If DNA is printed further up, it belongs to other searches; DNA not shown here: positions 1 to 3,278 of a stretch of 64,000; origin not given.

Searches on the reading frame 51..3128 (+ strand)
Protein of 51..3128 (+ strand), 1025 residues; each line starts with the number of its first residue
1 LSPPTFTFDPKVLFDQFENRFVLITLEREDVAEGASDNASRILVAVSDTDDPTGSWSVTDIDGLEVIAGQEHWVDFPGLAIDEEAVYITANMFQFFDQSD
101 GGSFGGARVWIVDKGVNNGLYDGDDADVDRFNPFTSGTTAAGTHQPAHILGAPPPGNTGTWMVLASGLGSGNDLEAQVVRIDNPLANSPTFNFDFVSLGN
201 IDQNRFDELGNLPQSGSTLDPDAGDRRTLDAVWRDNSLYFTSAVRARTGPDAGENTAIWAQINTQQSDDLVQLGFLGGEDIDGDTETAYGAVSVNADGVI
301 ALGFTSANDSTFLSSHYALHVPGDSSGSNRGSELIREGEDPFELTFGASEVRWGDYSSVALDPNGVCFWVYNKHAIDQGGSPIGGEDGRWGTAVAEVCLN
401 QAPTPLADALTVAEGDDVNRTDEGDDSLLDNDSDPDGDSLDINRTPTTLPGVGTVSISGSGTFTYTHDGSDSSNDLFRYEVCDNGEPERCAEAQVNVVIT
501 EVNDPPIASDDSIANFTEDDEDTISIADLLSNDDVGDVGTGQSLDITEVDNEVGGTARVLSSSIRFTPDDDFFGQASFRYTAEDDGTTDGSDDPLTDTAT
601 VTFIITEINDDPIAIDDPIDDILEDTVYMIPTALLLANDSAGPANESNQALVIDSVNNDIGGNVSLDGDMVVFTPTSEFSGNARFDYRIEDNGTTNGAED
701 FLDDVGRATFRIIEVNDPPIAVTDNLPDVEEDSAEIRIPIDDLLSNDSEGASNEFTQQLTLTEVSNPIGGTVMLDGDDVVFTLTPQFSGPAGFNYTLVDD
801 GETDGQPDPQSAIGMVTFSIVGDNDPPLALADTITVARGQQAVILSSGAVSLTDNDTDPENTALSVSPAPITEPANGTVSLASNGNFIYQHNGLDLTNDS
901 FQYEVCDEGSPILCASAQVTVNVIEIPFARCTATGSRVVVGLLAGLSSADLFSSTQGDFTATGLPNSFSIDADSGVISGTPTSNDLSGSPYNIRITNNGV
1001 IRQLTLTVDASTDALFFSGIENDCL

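Call 100: search_protein_families(library=pfam, proteins=[window:51-3128:+], max_evalue=0.00001)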
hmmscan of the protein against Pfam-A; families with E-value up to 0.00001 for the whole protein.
window:51-3128:+ (1025 aa): 3 families
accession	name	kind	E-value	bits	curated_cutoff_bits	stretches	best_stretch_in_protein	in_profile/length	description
PF17963.7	Big_9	-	1.2e-52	177.2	23.6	5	824-922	1-89/89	Bacterial Ig domain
PF17892.7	Cadherin_5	-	9.6e-41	138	26.5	4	609-694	2-87/98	Cadherin-like domain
PF17803.7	Cadherin_4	-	8.9e-40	135.5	25.1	4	816-889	3-71/71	Bacterial cadherin-like domain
